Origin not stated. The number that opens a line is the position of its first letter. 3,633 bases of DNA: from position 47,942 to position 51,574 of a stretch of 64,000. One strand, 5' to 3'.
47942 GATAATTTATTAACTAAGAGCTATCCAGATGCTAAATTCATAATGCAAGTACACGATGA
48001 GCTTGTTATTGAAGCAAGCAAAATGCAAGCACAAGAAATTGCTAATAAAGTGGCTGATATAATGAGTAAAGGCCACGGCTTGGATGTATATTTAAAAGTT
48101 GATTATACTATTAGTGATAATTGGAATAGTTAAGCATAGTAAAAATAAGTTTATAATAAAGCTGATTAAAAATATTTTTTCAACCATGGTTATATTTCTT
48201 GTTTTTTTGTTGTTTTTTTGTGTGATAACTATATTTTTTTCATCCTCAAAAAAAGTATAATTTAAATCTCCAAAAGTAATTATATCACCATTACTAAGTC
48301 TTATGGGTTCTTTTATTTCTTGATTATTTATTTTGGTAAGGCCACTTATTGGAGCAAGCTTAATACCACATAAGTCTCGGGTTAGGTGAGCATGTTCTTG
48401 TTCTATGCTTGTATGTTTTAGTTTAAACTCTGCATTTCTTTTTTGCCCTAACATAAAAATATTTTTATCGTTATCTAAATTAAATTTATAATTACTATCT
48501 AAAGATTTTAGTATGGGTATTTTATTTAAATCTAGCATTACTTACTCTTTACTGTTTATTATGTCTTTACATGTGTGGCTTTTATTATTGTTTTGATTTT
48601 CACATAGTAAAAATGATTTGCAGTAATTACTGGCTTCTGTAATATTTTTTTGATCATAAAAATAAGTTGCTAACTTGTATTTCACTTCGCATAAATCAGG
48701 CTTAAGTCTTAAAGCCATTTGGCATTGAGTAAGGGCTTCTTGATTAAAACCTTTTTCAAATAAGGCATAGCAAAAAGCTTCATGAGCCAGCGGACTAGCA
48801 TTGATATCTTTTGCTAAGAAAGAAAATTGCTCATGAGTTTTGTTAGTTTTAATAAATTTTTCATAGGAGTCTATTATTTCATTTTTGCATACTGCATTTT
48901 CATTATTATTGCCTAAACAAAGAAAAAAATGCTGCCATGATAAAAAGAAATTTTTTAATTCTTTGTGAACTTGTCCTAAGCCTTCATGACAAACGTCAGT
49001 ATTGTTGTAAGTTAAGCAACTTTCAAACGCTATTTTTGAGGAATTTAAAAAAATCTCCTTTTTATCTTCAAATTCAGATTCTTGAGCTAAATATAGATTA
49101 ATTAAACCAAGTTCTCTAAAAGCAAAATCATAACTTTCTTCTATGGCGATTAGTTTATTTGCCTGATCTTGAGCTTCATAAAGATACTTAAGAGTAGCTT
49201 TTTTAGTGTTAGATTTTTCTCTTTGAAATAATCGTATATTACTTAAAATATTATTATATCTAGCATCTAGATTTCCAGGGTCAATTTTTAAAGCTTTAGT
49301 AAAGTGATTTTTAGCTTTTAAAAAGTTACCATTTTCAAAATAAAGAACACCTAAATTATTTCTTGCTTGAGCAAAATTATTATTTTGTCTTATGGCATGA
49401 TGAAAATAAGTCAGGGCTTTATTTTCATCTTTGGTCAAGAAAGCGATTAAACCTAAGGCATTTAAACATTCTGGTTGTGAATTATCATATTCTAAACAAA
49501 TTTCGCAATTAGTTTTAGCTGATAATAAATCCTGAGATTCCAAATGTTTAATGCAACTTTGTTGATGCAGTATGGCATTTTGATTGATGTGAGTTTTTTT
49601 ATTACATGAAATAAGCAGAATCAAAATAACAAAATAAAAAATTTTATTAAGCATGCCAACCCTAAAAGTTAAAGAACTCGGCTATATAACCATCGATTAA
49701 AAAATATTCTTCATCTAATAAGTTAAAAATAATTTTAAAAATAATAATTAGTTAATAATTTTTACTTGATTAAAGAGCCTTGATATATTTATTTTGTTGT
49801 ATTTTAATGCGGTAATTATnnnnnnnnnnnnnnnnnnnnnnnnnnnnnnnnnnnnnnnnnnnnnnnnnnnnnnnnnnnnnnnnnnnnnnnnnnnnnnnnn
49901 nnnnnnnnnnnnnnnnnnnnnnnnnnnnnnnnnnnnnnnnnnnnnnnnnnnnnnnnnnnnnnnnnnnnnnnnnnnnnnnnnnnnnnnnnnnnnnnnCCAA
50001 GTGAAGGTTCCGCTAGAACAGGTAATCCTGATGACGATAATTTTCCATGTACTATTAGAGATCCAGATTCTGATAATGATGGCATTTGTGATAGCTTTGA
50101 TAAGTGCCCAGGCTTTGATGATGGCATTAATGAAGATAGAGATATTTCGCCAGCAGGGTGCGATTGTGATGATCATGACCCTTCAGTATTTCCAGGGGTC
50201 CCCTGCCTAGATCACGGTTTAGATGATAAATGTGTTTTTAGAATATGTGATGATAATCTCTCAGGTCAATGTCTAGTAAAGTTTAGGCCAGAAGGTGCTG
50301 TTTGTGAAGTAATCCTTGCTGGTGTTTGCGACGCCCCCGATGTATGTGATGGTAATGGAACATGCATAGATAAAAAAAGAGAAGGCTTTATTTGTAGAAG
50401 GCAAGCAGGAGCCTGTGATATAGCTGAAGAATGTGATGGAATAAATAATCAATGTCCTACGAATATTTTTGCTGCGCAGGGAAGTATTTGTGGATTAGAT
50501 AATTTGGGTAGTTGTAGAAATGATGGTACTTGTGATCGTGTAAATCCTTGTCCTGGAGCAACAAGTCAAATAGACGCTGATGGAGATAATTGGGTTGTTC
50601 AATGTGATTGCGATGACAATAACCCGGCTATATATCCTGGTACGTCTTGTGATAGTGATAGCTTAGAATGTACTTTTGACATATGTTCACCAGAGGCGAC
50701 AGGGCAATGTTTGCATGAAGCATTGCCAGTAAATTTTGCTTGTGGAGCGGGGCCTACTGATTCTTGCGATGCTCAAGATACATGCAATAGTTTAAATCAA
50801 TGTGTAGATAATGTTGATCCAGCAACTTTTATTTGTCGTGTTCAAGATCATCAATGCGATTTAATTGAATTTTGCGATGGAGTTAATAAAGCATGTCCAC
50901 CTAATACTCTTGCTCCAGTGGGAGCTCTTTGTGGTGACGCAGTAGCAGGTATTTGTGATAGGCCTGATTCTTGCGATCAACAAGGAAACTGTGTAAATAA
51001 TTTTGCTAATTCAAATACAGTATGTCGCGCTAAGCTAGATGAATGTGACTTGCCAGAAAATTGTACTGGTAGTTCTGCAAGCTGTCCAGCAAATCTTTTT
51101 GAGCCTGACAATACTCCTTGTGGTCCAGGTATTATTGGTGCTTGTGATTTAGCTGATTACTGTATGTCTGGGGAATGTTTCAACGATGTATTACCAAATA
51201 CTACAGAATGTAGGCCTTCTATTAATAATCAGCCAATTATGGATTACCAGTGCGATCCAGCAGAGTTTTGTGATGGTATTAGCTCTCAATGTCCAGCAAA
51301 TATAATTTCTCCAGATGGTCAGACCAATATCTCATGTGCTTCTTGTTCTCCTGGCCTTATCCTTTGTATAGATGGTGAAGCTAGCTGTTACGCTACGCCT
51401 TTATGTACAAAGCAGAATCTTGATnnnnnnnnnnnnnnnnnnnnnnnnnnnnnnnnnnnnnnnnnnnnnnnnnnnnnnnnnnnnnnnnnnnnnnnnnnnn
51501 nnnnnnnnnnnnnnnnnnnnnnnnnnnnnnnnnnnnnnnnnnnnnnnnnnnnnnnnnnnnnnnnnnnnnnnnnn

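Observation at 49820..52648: Giant lipoprotein combining MopE-like metal motifs, disintegrin-like modules and an integrin-alpha-like FG-GAP region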

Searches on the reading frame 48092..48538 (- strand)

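Call 35: search_protein_families(library=pfam, proteins=[window:48092-48538:-], max_evalue=0.001)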
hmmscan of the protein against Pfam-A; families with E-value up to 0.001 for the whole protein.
window:48092-48538:- (148 aa): 1 family
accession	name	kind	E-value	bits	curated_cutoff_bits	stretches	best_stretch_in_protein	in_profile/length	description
PF00498.31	FHA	-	1e-06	29.5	20.7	1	30-90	3-67/67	FHA domain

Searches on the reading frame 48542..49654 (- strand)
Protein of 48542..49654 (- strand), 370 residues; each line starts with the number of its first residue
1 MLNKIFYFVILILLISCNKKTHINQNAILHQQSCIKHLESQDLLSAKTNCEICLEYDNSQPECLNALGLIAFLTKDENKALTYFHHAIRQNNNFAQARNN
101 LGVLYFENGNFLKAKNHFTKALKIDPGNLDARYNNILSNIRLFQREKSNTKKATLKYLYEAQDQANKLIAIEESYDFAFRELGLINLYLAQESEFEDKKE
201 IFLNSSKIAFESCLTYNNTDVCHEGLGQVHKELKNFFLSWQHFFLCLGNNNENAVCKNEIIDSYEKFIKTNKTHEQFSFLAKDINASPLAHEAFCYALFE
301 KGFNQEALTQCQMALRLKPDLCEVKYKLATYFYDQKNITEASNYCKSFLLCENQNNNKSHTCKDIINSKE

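Call 35: search_protein_families(library=pfam, proteins=[window:48542-49654:-], max_evalue=0.001)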
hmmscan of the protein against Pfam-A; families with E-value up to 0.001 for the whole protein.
window:48542-49654:- (370 aa): 11 families
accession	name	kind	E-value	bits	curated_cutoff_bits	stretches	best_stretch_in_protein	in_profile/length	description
PF07719.23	TPR_2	-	3.1e-15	55.4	27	1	95-128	1-34/34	Tetratricopeptide repeat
PF00515.34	TPR_1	-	2.6e-14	52.8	27.8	1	95-128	1-34/34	Tetratricopeptide repeat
PF13414.12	TPR_11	-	2e-09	37.5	26.8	0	79-109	12-42/42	TPR repeat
PF14559.12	TPR_19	-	2.3e-09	37.9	25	0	106-134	2-30/68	Tetratricopeptide repeat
PF13424.12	TPR_12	-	2.4e-09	37.7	30.1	1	64-125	6-75/77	Tetratricopeptide repeat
PF13181.12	TPR_8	-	5.1e-08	32.9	25.7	1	95-127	1-33/34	Tetratricopeptide repeat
PF13374.12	TPR_10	-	6.9e-08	32.7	27.5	0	95-124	2-31/42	Tetratricopeptide repeat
PF24575.1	TPR_Slam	-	2.1e-06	28.5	35.2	0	66-118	52-104/104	Surface lipoprotein assembly modifier, N-terminal TPR repeats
PF13432.12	TPR_16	-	1.2e-05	26.1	32.7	0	79-128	15-64/65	Tetratricopeptide repeat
PF13431.12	TPR_17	-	2.1e-05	24.9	24.4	0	86-115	4-33/34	Tetratricopeptide repeat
PF13428.12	TPR_14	-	2.3e-05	25.1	23.5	0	98-133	4-39/44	Tetratricopeptide repeat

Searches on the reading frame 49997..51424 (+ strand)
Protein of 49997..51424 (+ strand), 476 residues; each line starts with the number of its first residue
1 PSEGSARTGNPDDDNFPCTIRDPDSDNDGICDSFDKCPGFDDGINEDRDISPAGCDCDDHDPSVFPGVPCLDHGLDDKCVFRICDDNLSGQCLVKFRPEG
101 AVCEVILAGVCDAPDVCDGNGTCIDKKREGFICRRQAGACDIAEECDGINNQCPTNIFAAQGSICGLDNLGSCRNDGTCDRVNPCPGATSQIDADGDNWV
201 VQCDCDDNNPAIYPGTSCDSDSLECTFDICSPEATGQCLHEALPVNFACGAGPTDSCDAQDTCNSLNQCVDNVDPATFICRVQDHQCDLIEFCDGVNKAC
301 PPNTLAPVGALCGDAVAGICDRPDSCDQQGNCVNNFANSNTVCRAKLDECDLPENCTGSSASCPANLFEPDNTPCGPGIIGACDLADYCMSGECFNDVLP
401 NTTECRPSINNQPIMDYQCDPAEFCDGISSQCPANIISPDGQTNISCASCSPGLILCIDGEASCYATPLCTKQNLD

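Call 28: predict_structure(alignment_id=A2)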
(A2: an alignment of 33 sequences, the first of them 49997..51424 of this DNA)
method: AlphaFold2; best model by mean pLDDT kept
length: 476 residues; sequences in the alignment: 33
mean_pLDDT: 74.8   pTM: 0.51
mean pLDDT of the five models: 74.8, 72.6, 72.1, 72.0, 69.3
residues with pLDDT >= 90: 102; 70-90: 195; 50-70: 137; < 50: 42
segments of 3 or more residues with pLDDT < 50: 1-13, 41-47, 167-175, 177-188
pLDDT, mean of each block of 10 residues (from residue 1): 35 55 64 58 47 57 63 64 73 79 78 84 84 70 82 74 49 47 45 59 65 68 78 74 83 85 89 86 85 92 91 86 92 94 94 96 94 90 92 91 86 66 90 83 70 73 69 55
secondary structure, 60 per line:
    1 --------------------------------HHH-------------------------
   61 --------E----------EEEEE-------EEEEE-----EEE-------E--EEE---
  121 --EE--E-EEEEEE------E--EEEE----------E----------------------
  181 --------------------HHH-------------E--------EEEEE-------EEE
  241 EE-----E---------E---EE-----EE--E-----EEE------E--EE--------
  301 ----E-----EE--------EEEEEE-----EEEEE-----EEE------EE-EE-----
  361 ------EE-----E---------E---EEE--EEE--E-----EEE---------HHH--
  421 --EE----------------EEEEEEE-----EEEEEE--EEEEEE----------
elements in order: E80-84 E92-96 E102-104 E115-117 E129-134 E144-147 E226-230 E238-242 E279-281 E321-326 E332-336 E342-344 E388-390 E393-395 E404-406 E441-447 E453-458 E461-466

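Call 31: fold_search(model_id=the predicted structure, library=pdb)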
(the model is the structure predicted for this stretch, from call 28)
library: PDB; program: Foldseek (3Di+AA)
matches with E <= 10: 199; with E <= 0.001: 11
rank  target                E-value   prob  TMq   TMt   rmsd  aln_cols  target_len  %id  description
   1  2dw1_A                1.9e-05  1.00  0.12  0.14  18.2       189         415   22  Crystal structure of VAP2 from Crotalus atrox venom (Form 2-2 crystal) (released 2007-07-10)
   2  3k7n_A                5.5e-05  1.00  0.13  0.16  16.9       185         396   22  Structures of two elapid snake venom metalloproteases with distinct activities highlight the disulfide patterns in the (released 2010-03-02)
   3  3hdb_A                6.5e-05  1.00  0.12  0.14  21.4       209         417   22  Crystal structure of AaHIV, A metalloproteinase from venom of Agkistrodon Acutus (released 2009-08-11)
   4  2dw0_A                6.9e-05  1.00  0.12  0.14  20.6       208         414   22  Crystal structure of VAP2 from Crotalus atrox venom (Form 2-1 crystal) (released 2007-07-10)
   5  3dsl_B                7.8e-05  1.00  0.12  0.13  18.2       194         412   21  The Three-dimensional Structure of Bothropasin, the Main Hemorrhagic Factor from Bothrops jararaca venom. (released 2008-10-21)
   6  2e3x_A                3.3e-04  0.99  0.12  0.14  21.1       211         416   22  Crystal structure of Russell's viper venom metalloproteinase (released 2007-12-11)
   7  3k7l                  3.7e-04  1.00  0.13  0.15  18.1       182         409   21  Structures of two elapid snake venom metalloproteases with distinct activities highlight the disulfide patterns in the D (released 2010-03-02)
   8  2erq_B                5.0e-04  0.99  0.12  0.14  23.1       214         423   20  Crystal structure of vascular apoptosis-inducing protein-1(tetragonal crystal form) (released 2006-06-20)
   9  2ero_A                6.0e-04  0.98  0.12  0.14  21.6       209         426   20  Crystal structure of vascular apoptosis-inducing protein-1(orthorhombic crystal form) (released 2006-06-20)
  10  3dsl_A                6.8e-04  0.98  0.12  0.14  21.7       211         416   21  The Three-dimensional Structure of Bothropasin, the Main Hemorrhagic Factor from Bothrops jararaca venom. (released 2008-10-21)
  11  9clp_A                9.7e-04  0.94  0.12  0.13  22.5       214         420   21  Structure of ecarin from the venom of Kenyan saw-scaled viper in complex with the Fab of neutralizing antibody H11 (released 2024-09-11)
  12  6be6_A                1.0e-02  0.69  0.13  0.14  33.0       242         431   16  ADAM10 Extracellular Domain (released 2017-12-27)
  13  8snm_B                1.2e-02  0.69  0.12  0.12  19.9       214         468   18  Structure of mature human ADAM17/iRhom2 sheddase complex in complex with ADAM17 prodomain (released 2024-05-29)
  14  2erq_A                1.4e-02  0.89  0.12  0.13  17.3       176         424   22  Crystal structure of vascular apoptosis-inducing protein-1(tetragonal crystal form) (released 2006-06-20)
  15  8snl_A                1.7e-02  0.75  0.12  0.09  15.8       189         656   19  Structure of human ADAM17/iRhom2 sheddase complex (released 2024-05-29)
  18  8hpy_A                3.3e-02  1.00  0.11  0.11   1.6        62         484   29  Crystal structure of human LGI1-ADAM22 complex (released 2023-12-13)
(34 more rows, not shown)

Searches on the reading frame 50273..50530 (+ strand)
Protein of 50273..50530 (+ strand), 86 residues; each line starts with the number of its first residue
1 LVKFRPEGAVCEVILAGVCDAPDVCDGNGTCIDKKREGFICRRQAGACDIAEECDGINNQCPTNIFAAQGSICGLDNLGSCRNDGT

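Call 25: search_protein_families(library=pfam, proteins=[window:50273-50530:+], max_evalue=10)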
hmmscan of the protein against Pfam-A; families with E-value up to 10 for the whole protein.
window:50273-50530:+ (86 aa): 5 families
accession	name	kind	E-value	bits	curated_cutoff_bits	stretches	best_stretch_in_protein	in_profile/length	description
PF00200.28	Disintegrin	-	1.7e-07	32.4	35.1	2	31-64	38-75/75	Disintegrin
PF00008.33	EGF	-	0.0019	18.9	21.5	1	19-42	1-23/32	EGF-like domain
PF21284.3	C7_FIM2_N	-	0.017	15.1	27.1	1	46-61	8-23/24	Complement component C7, FIM2 N-terminal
PF24633.1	DUF7630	-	0.46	11.1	27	1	19-41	4-25/45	Domain of unknown function (DUF7630)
PF01683.23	EB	-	3.5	8.2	24.3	1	13-34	16-37/52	EB module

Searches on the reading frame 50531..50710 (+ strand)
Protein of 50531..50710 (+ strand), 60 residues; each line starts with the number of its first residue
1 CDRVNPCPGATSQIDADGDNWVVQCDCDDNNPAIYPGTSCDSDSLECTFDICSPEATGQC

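Call 25: search_protein_families(library=pfam, proteins=[window:50531-50710:+], max_evalue=10)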
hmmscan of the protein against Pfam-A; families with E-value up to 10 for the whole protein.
window:50531-50710:+ (60 aa): 1 family
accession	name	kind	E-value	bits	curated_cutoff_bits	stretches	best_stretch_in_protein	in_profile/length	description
PF11617.13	Cu-binding_MopE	-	0.00088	19.9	27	1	26-38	1-13/30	Putative metal-binding motif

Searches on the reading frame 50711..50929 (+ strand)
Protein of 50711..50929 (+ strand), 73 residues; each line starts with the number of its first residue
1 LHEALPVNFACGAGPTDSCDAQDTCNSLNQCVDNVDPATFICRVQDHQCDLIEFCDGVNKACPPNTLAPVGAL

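Call 25: search_protein_families(library=pfam, proteins=[window:50711-50929:+], max_evalue=10)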
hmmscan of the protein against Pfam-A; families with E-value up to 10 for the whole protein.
window:50711-50929:+ (73 aa): 1 family
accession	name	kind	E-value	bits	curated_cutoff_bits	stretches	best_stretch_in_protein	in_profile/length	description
PF00200.28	Disintegrin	-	1.4e-06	29.4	35.1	1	11-65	25-75/75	Disintegrin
